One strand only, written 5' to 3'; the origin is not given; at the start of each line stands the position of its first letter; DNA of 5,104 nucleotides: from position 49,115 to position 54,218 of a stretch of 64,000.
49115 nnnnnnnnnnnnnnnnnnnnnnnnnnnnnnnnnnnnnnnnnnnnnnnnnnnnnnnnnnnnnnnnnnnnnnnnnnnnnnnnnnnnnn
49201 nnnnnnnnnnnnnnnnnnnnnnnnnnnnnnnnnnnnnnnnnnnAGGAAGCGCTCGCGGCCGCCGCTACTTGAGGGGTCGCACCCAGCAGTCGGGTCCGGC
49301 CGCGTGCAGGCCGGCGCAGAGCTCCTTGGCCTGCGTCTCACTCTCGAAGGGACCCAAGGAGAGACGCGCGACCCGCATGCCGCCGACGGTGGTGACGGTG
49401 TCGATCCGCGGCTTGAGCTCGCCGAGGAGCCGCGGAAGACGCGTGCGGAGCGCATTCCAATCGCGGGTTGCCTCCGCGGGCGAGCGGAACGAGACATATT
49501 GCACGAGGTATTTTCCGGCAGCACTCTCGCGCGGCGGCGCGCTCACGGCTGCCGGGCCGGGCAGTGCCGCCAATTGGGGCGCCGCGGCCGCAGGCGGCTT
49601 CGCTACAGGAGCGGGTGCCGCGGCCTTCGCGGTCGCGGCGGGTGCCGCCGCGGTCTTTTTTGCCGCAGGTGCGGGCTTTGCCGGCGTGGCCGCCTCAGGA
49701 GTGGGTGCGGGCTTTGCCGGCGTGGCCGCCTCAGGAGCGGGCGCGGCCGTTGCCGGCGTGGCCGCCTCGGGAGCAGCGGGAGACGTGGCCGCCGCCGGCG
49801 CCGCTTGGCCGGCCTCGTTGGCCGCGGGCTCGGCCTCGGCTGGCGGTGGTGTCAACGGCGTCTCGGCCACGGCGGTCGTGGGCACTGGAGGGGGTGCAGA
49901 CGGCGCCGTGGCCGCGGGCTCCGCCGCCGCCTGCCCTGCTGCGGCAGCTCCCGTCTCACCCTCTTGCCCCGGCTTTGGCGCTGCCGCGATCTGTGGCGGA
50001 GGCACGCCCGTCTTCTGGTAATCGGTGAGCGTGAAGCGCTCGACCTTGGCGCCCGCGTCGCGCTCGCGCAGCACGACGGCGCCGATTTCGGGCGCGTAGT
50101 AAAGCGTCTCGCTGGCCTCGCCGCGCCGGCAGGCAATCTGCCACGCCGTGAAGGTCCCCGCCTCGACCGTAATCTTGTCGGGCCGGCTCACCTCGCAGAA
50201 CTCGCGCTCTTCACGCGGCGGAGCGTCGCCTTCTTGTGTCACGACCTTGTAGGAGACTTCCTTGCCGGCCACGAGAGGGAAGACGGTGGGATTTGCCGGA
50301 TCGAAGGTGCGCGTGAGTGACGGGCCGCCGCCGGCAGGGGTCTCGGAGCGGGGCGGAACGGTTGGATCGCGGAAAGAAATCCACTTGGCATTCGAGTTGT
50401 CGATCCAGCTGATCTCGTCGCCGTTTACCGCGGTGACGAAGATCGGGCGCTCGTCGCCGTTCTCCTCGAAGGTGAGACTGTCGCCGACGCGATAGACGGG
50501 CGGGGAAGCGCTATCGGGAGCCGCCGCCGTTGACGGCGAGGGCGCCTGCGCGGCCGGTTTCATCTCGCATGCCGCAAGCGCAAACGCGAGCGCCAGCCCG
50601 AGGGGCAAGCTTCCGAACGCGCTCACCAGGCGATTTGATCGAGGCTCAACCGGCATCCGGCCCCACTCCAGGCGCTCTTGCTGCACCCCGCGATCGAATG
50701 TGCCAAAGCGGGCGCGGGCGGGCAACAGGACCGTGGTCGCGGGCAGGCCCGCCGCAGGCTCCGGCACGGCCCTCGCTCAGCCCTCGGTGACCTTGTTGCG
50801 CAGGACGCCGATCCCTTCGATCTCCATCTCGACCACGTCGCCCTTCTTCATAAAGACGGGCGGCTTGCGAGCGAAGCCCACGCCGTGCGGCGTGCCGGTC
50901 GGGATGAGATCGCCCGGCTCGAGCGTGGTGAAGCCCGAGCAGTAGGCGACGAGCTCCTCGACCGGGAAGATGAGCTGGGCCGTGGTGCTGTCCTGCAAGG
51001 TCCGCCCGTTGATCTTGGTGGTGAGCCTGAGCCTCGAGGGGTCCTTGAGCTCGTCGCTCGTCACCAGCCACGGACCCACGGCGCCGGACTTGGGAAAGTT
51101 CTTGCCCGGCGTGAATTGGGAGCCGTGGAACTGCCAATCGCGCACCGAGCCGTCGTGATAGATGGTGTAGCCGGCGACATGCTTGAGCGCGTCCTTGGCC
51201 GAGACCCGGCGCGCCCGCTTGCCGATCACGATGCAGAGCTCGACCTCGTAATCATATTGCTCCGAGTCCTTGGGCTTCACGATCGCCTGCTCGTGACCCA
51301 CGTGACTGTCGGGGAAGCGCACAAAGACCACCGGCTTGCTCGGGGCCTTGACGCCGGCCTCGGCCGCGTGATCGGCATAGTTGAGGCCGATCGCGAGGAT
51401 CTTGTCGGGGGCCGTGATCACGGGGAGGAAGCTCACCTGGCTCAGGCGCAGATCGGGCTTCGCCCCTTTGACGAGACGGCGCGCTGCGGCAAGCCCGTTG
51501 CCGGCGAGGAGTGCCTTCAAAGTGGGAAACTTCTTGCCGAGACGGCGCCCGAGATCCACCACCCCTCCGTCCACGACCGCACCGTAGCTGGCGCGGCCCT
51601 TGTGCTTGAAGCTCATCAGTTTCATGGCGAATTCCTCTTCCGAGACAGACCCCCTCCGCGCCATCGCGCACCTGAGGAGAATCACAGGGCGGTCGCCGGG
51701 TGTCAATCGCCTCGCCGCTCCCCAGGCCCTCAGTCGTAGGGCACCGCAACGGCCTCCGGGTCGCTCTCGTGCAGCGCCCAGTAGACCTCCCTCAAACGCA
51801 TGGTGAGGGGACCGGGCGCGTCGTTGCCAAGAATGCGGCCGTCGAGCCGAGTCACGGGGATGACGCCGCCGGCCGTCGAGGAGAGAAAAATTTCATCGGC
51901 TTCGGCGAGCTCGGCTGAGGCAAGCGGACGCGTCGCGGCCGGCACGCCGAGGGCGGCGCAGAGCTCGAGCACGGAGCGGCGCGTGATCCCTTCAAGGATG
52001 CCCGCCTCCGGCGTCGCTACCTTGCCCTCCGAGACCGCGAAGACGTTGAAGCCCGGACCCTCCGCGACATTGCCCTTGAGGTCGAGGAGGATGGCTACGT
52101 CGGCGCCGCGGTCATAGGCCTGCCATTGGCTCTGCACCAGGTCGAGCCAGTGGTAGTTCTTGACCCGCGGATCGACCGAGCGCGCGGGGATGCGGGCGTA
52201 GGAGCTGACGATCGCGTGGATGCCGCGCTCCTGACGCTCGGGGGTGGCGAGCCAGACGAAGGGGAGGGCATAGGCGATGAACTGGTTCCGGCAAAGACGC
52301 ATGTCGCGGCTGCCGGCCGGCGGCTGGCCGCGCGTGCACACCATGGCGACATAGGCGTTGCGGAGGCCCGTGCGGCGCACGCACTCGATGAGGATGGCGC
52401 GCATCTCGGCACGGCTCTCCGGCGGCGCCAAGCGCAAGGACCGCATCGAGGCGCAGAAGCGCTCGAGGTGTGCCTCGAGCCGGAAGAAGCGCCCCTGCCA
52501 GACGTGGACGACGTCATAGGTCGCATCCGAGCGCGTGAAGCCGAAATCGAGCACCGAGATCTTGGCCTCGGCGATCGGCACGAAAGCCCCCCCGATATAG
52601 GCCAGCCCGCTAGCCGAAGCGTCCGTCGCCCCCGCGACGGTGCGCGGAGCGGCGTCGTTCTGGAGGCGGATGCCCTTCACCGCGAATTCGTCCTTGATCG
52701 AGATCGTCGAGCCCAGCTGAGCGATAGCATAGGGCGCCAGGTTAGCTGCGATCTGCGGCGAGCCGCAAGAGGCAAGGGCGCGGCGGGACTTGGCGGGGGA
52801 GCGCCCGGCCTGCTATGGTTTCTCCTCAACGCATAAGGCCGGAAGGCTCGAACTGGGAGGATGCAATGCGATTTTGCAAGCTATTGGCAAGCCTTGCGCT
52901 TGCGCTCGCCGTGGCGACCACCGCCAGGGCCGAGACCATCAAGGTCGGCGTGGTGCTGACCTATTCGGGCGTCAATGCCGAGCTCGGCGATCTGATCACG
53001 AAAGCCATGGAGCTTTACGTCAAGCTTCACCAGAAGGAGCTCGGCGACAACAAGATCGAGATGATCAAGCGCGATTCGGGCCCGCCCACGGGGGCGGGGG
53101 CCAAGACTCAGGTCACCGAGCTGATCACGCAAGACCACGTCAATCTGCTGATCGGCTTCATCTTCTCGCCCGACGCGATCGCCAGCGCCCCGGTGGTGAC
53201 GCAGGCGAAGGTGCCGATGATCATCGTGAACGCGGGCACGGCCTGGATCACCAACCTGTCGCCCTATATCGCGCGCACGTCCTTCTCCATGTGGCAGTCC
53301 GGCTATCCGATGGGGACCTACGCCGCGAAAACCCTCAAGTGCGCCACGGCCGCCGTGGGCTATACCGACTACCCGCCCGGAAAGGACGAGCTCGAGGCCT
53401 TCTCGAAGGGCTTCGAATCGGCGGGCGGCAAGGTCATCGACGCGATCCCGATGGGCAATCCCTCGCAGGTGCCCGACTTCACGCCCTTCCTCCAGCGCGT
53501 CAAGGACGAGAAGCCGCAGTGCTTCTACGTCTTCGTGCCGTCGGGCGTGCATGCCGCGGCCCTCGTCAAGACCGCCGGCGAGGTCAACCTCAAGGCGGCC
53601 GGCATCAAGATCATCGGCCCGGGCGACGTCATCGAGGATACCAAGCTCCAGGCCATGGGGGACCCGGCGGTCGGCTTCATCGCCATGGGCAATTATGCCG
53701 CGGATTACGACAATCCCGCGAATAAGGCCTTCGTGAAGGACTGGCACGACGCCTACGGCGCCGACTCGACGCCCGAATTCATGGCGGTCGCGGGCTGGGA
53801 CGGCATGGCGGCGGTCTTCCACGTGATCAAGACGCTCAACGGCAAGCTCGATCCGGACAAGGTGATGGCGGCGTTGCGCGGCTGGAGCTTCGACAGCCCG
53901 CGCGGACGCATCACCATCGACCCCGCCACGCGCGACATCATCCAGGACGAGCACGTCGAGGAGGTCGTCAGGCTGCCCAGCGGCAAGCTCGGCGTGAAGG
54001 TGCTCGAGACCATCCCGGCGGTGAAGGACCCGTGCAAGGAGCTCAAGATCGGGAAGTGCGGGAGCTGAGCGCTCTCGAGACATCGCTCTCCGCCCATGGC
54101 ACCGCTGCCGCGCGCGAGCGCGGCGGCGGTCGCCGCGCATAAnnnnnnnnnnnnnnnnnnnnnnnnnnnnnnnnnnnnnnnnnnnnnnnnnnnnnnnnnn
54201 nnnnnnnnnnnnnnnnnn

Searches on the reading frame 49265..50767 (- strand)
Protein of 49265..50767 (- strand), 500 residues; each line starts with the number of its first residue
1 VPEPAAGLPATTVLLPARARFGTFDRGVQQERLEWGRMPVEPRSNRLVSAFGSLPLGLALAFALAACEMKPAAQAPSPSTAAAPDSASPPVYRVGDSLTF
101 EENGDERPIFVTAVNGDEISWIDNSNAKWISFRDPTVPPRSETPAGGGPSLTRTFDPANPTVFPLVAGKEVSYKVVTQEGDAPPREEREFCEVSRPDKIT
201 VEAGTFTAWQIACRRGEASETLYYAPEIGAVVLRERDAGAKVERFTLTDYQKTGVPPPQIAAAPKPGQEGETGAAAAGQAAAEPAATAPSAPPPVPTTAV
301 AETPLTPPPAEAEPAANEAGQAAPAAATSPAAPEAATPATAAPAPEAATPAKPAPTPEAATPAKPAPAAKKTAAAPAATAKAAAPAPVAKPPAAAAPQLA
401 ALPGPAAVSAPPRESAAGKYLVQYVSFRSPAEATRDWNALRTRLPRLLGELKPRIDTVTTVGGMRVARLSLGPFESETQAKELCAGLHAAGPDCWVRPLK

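Call 24: search_protein_families(library=pfam, proteins=[window:49265-50767:-], max_evalue=0.001)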
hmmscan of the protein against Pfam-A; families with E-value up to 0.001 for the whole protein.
window:49265-50767:- (500 aa): 1 family
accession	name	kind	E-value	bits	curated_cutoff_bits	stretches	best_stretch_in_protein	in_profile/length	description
PF05036.18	SPOR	-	4.6e-12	46.5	21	1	417-497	2-75/76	SPOR domain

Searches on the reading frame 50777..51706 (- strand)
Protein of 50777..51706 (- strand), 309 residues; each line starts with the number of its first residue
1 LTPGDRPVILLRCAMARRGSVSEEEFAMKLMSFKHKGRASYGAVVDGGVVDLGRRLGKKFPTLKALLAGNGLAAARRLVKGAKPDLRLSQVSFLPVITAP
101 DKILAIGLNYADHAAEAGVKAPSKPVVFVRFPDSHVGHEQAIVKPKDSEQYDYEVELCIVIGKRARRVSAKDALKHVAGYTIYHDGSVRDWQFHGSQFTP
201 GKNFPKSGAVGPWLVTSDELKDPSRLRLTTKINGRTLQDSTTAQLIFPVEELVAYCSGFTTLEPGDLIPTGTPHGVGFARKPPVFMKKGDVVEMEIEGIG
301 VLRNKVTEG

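Call 24: search_protein_families(library=pfam, proteins=[window:50777-51706:-], max_evalue=0.001)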
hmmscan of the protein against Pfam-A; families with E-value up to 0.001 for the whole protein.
window:50777-51706:- (309 aa): 1 family
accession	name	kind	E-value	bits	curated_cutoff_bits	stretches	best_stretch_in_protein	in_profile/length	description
PF01557.24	FAA_hydrolase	-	5.8e-70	235.7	23.9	1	102-306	1-213/214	Fumarylacetoacetate (FAA) hydrolase C-terminal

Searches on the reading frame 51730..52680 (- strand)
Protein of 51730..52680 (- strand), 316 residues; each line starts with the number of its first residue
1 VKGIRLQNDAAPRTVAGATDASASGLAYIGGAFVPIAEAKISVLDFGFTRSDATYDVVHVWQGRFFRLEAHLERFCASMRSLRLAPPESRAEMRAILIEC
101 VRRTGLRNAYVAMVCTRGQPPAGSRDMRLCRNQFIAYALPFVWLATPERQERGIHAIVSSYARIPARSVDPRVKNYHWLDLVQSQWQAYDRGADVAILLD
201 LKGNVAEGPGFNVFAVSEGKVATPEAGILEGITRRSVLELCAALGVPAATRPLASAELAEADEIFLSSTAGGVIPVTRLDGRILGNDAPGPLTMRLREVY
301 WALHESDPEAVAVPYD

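Call 24: search_protein_families(library=pfam, proteins=[window:51730-52680:-], max_evalue=0.001)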
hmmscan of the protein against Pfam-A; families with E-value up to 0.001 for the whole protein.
window:51730-52680:- (316 aa): 1 family
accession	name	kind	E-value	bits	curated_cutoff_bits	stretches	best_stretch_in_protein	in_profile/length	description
PF01063.24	Aminotran_4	-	3e-48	165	28.5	1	55-278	3-222/223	Amino-transferase class IV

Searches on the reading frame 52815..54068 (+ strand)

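Call 24: search_protein_families(library=pfam, proteins=[window:52815-54068:+], max_evalue=0.001)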
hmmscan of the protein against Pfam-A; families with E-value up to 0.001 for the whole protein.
window:52815-54068:+ (417 aa): 3 families
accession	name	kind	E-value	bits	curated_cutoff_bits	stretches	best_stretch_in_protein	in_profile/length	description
PF13458.12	Peripla_BP_6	-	6.7e-59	200.7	31.7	1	41-378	1-332/343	Periplasmic binding protein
PF13433.12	Peripla_BP_5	-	2.2e-18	66.9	27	1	42-383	1-335/363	Periplasmic binding protein domain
PF01094.35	ANF_receptor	-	6.6e-07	29.1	25.4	1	76-369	20-335/353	Receptor family ligand binding region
